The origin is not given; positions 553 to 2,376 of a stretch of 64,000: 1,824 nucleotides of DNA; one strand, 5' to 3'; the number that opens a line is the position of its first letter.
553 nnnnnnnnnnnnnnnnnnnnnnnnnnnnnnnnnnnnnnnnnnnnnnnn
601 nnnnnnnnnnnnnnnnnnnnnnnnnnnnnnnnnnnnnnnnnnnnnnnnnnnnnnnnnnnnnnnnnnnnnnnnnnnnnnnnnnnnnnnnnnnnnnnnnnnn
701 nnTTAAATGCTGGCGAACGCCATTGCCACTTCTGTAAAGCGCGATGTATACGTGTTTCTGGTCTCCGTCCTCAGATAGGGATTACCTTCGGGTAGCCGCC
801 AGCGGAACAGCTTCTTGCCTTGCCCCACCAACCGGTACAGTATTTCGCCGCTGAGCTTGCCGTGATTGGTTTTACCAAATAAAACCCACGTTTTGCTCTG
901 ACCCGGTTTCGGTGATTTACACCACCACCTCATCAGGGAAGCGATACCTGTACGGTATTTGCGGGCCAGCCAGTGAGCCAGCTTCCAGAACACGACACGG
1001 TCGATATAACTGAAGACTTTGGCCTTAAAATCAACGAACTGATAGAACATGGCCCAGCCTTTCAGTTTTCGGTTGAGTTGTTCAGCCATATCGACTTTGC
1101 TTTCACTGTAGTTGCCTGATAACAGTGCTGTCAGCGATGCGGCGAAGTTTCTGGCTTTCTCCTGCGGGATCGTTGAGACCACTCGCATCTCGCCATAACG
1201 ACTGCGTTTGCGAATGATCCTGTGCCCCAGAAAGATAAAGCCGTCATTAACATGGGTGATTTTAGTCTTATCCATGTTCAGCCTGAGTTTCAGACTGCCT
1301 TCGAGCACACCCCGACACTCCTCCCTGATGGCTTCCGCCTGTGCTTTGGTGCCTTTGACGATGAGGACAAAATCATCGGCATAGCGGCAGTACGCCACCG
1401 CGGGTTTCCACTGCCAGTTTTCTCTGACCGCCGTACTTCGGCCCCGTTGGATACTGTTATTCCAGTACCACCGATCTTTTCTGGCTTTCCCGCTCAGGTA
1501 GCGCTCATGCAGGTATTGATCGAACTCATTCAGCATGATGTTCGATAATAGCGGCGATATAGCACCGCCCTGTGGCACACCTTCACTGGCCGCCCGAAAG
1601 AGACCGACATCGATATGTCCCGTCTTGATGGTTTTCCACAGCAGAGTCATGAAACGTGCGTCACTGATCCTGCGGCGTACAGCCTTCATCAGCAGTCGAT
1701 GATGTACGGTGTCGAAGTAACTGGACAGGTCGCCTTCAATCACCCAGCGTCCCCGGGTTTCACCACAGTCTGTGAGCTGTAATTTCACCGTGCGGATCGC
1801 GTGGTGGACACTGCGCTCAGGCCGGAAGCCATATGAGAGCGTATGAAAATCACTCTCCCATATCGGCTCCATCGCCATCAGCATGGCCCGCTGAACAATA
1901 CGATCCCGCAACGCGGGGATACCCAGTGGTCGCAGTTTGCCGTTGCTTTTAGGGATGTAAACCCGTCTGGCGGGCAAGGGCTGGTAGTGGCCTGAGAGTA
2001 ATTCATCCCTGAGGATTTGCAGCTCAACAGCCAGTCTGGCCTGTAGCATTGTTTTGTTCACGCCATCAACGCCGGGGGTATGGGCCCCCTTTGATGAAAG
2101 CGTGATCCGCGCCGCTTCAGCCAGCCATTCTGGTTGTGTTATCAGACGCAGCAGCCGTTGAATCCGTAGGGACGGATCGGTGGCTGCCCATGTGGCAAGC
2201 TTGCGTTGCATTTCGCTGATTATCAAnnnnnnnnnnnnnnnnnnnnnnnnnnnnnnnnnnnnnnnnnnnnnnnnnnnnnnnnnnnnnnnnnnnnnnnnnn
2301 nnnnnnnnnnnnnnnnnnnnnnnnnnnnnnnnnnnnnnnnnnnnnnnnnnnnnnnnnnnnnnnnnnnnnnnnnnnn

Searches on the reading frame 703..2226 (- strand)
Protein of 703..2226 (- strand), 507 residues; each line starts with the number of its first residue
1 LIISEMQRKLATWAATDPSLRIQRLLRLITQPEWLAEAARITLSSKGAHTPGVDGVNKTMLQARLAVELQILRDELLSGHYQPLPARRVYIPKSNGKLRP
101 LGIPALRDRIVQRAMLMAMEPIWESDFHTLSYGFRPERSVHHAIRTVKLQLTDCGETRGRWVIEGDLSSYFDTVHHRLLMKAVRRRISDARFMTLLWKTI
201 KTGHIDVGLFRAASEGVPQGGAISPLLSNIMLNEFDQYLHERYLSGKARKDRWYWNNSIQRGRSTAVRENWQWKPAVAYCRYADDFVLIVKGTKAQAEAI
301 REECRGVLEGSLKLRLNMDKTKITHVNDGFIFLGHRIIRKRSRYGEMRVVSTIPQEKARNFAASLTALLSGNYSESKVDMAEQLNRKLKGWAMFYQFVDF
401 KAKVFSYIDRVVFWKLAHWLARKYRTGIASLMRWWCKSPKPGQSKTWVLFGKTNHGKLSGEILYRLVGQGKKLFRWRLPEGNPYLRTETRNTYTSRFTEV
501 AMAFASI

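Call 3: search_protein_families(library=ncbifam, proteins=[window:703-2226:-])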
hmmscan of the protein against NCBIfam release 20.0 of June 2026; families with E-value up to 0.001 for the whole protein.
window:703-2226:- (507 aa): 6 families
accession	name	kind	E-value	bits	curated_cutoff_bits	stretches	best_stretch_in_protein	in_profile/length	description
TIGR04416.1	group_II_RT_mat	equivalog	1.4e-100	336.9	300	1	35-423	4-352/353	group II intron reverse transcriptase/maturase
NF041747.1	Drt3a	equivalog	3.7e-14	52.9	200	2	156-240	107-187/412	antiviral reverse transcriptase Drt3a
NF038233.2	retron_St85_RT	exception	4.1e-14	52.5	235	1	88-242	27-163/289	retron St85 family RNA-directed DNA polymerase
NF041746.1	Drt2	equivalog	3.5e-13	49.5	390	1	213-242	220-249/416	antiviral reverse transcriptase Drt2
NF042941.1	Retron_TIR_antiphage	equivalog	2.8e-05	23.1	600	1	90-240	33-163/464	TIR domain-containing anti-phage reverse transcriptase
NF038237.1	retron_Ec67_fus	exception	0.00024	19.7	450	0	90-240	41-184/572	retron Ec67 family RNA-directed DNA polymerase/endonuclease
